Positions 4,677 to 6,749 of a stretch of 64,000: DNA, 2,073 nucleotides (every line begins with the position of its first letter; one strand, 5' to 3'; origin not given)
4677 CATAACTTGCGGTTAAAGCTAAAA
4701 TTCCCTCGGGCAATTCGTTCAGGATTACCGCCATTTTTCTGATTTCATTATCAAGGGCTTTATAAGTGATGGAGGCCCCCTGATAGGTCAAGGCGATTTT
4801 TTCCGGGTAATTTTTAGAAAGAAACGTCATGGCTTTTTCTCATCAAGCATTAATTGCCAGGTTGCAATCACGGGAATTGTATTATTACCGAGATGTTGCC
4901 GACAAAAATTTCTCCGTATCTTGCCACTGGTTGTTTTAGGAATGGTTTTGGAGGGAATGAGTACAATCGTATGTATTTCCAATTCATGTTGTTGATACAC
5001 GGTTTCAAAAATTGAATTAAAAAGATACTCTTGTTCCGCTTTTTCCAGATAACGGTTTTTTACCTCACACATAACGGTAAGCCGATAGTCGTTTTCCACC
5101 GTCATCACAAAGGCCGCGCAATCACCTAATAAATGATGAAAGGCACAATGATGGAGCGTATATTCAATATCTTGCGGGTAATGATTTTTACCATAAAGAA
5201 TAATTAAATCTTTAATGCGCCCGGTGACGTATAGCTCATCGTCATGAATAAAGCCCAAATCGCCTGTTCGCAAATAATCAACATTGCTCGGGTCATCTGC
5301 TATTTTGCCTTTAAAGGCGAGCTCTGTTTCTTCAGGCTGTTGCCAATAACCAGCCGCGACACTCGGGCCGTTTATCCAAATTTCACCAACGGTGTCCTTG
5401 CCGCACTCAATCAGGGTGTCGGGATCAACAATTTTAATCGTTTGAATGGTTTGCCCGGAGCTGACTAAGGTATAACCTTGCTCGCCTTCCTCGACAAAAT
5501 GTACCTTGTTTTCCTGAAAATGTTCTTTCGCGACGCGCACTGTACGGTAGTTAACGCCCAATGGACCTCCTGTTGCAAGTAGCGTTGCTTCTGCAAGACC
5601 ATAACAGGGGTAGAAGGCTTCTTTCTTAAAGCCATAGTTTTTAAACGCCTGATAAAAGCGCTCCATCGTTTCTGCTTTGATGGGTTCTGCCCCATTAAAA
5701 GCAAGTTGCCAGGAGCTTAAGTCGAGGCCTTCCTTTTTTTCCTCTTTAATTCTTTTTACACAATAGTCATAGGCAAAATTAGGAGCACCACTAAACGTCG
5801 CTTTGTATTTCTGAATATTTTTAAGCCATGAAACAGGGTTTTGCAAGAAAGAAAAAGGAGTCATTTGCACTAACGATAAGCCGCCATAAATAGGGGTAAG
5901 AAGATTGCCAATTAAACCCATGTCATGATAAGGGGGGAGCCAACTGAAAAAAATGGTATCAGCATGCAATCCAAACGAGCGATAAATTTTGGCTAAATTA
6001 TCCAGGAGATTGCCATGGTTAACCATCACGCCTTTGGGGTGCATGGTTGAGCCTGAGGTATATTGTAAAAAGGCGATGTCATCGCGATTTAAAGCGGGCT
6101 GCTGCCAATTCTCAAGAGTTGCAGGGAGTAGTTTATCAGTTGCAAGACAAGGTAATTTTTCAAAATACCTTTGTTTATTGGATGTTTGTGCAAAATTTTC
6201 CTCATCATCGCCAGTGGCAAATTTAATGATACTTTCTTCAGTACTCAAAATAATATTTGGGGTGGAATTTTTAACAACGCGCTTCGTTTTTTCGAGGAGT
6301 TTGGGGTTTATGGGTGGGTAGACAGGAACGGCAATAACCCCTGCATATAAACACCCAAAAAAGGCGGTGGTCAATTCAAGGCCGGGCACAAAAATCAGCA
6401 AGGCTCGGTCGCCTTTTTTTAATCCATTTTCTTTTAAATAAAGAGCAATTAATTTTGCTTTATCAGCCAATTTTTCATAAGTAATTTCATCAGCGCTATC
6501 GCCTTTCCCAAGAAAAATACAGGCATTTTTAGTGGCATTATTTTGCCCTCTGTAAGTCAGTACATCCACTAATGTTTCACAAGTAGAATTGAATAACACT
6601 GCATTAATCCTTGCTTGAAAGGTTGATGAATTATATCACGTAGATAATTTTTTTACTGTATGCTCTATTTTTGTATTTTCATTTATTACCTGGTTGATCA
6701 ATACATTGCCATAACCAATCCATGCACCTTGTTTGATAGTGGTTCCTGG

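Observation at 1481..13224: Orphan 10-gene divergent lipid/polyketide-like biosynthetic cluster built around two KAS III enzymes, FAAL+ACP, a second ANL ligase and a GH3 ligase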

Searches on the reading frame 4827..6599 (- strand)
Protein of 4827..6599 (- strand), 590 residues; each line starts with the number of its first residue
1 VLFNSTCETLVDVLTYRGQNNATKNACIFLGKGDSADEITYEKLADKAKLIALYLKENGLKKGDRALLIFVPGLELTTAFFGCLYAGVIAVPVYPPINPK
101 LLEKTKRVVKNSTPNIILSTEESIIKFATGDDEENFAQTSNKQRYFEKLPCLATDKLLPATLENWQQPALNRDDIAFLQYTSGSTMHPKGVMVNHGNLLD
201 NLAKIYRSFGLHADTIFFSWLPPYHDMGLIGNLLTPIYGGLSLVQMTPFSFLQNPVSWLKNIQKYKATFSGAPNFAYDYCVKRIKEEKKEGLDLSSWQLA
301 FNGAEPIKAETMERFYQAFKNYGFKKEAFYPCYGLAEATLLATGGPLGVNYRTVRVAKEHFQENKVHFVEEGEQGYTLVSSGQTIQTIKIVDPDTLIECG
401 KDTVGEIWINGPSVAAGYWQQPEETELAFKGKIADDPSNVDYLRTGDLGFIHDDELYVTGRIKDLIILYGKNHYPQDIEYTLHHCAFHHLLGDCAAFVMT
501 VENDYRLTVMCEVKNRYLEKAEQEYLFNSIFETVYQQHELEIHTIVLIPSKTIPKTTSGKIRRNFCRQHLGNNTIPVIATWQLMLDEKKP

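Call 3: search_protein_families(library=pfam, proteins=[window:4827-6599:-], max_evalue=0.001)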
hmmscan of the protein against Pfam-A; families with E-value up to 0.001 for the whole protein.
window:4827-6599:- (590 aa): 3 families
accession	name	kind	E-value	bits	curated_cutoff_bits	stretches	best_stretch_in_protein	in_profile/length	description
PF00501.34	AMP-binding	-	1.2e-65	222.3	29.9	1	20-419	7-384/384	AMP-binding enzyme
PF23024.1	AMP-dom_DIP2-like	-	1.9e-09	38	27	1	464-574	2-104/110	Disco-interacting protein 2-like, AMP domain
PF24919.1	Mug62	-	2.2e-05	24.6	27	1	471-568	31-140/164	Meiotically up-regulated gene 62 protein-like domain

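Call 4: search_protein_families(library=ncbifam, proteins=[window:4827-6599:-], max_evalue=0.001)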
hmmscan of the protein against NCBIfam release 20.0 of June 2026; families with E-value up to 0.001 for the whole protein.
window:4827-6599:- (590 aa): 101 families (the best 25 are shown)
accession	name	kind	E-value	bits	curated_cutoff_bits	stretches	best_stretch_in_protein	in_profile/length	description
NF004282.0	PRK05691.1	subfamily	8.9e-145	483.3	4090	1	7-582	8-570/4334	non-ribosomal peptide synthase/polyketide synthase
NF004509.1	PRK05850.1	subfamily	4e-127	424.9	775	1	14-570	9-568/578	fatty-acid--AMP ligase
NF006624.1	PRK09192.1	subfamily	1.4e-115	386.9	600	1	8-569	16-559/567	fatty acyl-AMP ligase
NF038337.1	FAAL_FadD21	exception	2.9e-107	359.6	1100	1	37-569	37-568/579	fatty-acid--AMP ligase FAAL21/FadD21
NF038339.3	FAAL_FadD32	equivalog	6.3e-107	358.2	975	1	34-499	48-518/625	long-chain-fatty-acid--AMP ligase FadD32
NF009124.0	PRK12476.1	subfamily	3e-105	352.7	922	1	34-570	64-604/612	fatty acyl-AMP ligase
NF040633.1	FadD32_Coryne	exception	1.6e-102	343.8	875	1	36-569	60-611/614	FadD32-like long-chain-fatty-acid--AMP ligase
NF038338.1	FAAL_FadD28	exception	3.9e-95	319.4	1100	1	38-568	38-568/580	fatty-acid--AMP ligase FAAL28/FadD28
NF005850.0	PRK07768.1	subfamily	2.5e-92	309.9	572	1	20-570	11-543/545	long-chain-fatty-acid--CoA ligase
NF004510.0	PRK05851.1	equivalog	8.5e-57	192.5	621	1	168-571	147-521/525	long-chain-fatty acid--ACP ligase MbtM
NF004837.0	PRK06187.1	subfamily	1.3e-47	162.3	476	1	8-571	8-523/531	long-chain-fatty-acid--CoA ligase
NF006181.0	PRK08314.1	subfamily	9.9e-40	136.3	705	2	10-250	26-281/563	long-chain-fatty-acid--CoA ligase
TIGR01733.1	AA-adenyl-dom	subfamily_domain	5.9e-39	134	317.4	1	40-485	1-401/409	amino acid adenylation domain-containing protein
NF004114.0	PRK05605.1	equivalog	1e-38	133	766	2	163-534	211-537/575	long-chain-fatty-acid--CoA ligase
NF005702.0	PRK07514.1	subfamily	5.7e-38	130.5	558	1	25-569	19-499/506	malonyl-CoA synthase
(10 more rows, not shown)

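Call 10: search_solved_structures(query=window:4827-6599:-, max_evalue=1e-20)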
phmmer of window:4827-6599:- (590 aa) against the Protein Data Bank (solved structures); distinct sequences matched with E-value up to 1e-20: 29.
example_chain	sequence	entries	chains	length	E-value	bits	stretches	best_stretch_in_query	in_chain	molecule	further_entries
3kxw_A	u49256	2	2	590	4.1e-248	827.6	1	6-584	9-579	Saframycin Mx1 synthetase B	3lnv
7r7g_A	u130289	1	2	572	2.1e-147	495.1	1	9-582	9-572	Polyketide synthase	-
7r7f_A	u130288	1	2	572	5.4e-147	493.7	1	9-582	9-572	Polyketide synthase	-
7r7e_A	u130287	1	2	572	9.3e-147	492.9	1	9-582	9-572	Polyketide synthase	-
8hd4_A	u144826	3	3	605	1.6e-85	290.8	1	42-570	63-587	Long-chain-fatty-acid--AMP ligase FadD23 | Fatty-acid-CoA ligase FadD23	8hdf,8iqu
5hm3_A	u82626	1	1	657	2.8e-82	280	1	52-568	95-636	Long-chain-fatty-acid--AMP ligase FadD32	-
5d6j_A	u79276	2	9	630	1.4e-80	274.5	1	38-498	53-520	Acyl-CoA synthase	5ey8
5icr_A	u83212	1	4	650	1.6e-80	274.3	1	38-498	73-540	Acyl-CoA synthase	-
5ey9_A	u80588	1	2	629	4.4e-80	272.8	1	50-499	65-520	Long-chain-fatty-acid--AMP ligase FadD32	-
3pbk_A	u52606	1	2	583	3.6e-78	266.5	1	8-565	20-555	Fatty Acyl-Adenylate Ligase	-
7wua_A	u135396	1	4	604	5.4e-75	256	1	40-565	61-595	Acyl-CoA synthase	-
8hcz_A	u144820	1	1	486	4.1e-67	229.9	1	47-466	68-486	Long-chain-fatty-acid--AMP ligase FadD23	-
5d6n_A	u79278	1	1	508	2.1e-65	224.3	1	38-462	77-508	Acyl-CoA synthase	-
3e53_A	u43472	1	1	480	4.6e-64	219.9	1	39-461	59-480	FATTY-ACID-CoA LIGASE FADD28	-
3t5a_A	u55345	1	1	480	6e-63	216.2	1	39-461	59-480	Long-chain-fatty-acid--AMP ligase FadD28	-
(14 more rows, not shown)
